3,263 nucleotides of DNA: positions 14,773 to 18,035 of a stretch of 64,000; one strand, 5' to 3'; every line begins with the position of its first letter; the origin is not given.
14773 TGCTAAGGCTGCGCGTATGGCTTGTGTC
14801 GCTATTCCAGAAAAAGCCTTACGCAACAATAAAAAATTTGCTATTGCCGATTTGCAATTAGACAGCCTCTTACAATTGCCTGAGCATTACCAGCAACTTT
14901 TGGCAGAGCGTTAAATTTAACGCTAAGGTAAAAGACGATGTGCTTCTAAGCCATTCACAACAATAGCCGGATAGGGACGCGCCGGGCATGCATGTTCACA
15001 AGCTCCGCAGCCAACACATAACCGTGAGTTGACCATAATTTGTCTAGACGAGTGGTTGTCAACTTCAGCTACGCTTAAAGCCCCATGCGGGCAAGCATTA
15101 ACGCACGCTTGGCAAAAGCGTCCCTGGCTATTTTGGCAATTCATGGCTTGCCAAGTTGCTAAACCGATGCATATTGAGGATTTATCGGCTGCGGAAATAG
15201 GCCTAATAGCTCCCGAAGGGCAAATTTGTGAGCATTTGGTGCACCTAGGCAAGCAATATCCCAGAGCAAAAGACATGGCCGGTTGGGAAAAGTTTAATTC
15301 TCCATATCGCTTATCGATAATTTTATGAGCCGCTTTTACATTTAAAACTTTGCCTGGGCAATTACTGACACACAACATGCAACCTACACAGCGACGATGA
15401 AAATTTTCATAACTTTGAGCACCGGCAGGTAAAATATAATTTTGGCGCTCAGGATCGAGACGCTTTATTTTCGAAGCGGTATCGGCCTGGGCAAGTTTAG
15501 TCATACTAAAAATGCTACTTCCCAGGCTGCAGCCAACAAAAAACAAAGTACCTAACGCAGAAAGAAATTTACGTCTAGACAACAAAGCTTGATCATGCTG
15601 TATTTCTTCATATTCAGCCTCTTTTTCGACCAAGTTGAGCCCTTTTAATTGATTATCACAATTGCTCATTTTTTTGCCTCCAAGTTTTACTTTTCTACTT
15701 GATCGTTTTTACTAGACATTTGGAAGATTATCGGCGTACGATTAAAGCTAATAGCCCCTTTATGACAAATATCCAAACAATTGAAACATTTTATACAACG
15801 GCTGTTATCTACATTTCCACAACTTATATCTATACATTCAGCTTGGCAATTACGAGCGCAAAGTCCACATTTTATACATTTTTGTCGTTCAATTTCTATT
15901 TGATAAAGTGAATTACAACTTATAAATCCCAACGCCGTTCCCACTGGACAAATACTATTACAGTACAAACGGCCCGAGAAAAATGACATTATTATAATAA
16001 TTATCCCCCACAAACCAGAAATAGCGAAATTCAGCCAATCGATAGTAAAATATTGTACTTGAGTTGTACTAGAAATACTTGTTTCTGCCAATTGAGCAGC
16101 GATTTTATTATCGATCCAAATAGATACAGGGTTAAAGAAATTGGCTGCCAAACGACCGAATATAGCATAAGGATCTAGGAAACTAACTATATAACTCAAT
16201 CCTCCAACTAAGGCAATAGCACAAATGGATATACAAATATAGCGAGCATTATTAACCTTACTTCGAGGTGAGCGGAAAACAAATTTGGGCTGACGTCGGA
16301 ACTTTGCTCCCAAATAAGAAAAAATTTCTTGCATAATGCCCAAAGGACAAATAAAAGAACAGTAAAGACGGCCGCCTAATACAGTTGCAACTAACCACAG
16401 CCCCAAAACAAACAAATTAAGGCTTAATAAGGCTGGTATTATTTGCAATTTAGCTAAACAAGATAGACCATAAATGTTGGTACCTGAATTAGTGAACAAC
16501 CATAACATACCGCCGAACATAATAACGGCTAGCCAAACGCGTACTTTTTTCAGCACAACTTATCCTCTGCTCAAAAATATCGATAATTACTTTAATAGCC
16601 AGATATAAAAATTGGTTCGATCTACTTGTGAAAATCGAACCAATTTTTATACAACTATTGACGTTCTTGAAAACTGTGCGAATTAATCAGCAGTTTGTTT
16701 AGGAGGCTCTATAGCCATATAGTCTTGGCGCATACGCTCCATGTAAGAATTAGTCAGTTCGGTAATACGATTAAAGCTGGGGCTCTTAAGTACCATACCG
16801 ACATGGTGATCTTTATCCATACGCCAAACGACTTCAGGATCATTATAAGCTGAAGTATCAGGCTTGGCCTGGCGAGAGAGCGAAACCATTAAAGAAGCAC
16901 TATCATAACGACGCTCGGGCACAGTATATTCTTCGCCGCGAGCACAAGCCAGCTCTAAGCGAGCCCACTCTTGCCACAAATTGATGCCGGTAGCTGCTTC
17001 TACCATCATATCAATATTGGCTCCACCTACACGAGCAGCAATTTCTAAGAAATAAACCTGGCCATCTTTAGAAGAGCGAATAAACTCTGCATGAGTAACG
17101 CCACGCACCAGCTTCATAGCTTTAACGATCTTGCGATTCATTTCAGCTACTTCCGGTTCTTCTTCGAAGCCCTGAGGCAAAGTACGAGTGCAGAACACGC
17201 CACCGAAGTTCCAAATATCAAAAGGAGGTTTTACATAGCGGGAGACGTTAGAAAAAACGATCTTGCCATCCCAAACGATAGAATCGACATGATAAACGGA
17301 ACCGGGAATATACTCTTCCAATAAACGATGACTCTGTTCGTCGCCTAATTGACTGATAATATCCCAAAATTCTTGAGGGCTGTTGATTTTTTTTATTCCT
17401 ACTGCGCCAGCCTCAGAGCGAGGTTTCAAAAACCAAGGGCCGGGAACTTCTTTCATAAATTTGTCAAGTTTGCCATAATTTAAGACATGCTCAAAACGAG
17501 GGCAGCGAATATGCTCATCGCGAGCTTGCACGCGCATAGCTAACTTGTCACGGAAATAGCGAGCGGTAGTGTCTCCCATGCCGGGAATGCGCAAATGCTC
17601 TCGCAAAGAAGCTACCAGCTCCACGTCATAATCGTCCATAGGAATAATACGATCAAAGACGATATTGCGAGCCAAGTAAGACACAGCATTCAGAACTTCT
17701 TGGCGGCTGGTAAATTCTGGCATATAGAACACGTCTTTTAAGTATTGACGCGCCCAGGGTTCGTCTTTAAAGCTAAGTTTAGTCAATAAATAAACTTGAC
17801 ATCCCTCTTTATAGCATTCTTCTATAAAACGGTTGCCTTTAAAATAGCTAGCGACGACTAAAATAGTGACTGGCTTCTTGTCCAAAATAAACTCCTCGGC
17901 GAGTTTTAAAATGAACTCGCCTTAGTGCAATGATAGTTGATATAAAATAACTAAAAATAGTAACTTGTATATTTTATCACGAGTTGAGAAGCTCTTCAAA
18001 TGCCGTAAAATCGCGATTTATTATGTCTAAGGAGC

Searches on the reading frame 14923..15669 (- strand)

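Call 30: search_protein_families(library=pfam, proteins=[window:14923-15669:-], max_evalue=0.001)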
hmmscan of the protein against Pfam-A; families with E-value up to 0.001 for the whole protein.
window:14923-15669:- (248 aa): 13 families
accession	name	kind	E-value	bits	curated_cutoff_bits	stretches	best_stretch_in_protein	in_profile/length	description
PF12838.12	Fer4_7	-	3e-17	63.3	27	2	186-230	5-50/52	4Fe-4S dicluster domain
PF00037.32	Fer4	-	6.8e-16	57.8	21.1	1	213-230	3-20/24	4Fe-4S binding domain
PF13187.11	Fer4_9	-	3.3e-13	49.9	27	2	186-230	5-49/52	4Fe-4S dicluster domain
PF12837.12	Fer4_6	-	7.1e-11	41.9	25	0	214-230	5-21/24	4Fe-4S binding domain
PF13484.11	Fer4_16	-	1.9e-10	41.8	30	0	93-117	1-23/66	4Fe-4S double cluster binding domain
PF14697.11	Fer4_21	-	2e-10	41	35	1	186-230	11-53/59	4Fe-4S dicluster domain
PF13237.11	Fer4_10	-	2.3e-09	37.5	25.5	0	185-229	11-53/53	4Fe-4S dicluster domain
PF12797.12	Fer4_2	-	6.5e-09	35.6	24.5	1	211-230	3-22/22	4Fe-4S binding domain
PF12798.12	Fer4_3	-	3.2e-08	34.2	27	0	218-229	1-12/15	4Fe-4S binding domain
PF13183.11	Fer4_8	-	1.4e-07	32.4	27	1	92-153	3-67/68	4Fe-4S dicluster domain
PF12800.12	Fer4_4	-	1e-06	28.9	24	0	218-230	4-16/17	4Fe-4S binding domain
PF25160.1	LdpA_Fe-S-bd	-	2.6e-06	27.6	27.6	1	187-231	7-41/49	LdpA Fe-S cluster-binding domain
PF13534.11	Fer4_17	-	4.4e-05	24.4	22.2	0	93-153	1-59/61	4Fe-4S dicluster domain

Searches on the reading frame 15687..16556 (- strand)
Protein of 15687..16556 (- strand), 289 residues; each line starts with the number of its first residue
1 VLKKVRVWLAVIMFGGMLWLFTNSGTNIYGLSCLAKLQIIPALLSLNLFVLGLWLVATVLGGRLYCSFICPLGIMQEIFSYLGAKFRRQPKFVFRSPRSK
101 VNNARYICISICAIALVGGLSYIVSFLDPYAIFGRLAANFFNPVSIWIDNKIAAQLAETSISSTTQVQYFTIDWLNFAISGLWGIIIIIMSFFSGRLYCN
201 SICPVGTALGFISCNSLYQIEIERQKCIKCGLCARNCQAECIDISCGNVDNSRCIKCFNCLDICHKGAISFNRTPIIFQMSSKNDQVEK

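Call 30: search_protein_families(library=pfam, proteins=[window:15687-16556:-], max_evalue=0.001)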
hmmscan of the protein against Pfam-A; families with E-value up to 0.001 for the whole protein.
window:15687-16556:- (289 aa): 3 families
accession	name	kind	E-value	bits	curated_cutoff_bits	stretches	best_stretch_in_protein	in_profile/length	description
PF12801.12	Fer4_5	-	4.3e-15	55.8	22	2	48-87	6-46/48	4Fe-4S binding domain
PF12837.12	Fer4_6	-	7.3e-05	23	25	0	249-269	4-24/24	4Fe-4S binding domain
PF13459.11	Fer4_15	-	0.00048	21.2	22.4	0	249-265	3-19/66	4Fe-4S single cluster domain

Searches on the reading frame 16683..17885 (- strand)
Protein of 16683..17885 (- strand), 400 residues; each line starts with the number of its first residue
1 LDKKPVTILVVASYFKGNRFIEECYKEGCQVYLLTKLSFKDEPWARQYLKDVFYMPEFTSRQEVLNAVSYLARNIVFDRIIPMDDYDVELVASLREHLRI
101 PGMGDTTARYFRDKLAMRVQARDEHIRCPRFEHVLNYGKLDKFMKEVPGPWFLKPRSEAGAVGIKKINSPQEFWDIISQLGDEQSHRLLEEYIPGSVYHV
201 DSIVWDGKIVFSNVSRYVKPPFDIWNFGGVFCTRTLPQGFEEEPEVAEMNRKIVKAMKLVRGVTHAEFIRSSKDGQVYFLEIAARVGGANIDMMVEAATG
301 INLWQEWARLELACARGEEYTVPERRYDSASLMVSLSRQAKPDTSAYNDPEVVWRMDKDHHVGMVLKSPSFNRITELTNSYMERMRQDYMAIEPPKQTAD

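Call 30: search_protein_families(library=pfam, proteins=[window:16683-17885:-], max_evalue=0.001)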
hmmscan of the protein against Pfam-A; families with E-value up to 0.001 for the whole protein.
window:16683-17885:- (400 aa): 4 families
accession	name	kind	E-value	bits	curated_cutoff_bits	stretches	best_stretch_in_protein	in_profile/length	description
PF13535.11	ATP-grasp_4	-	7.7e-10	39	27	1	150-289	4-156/160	ATP-grasp domain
PF02655.19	ATP-grasp_3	-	6.7e-06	26.7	23.2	1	113-288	3-159/160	ATP-grasp domain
PF07478.18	Dala_Dala_lig_C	-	0.0003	20.8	24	0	143-297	31-187/204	D-ala D-ala ligase C-terminus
PF02222.28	ATP-grasp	-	0.00031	20.9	27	0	122-286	4-163/179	ATP-grasp domain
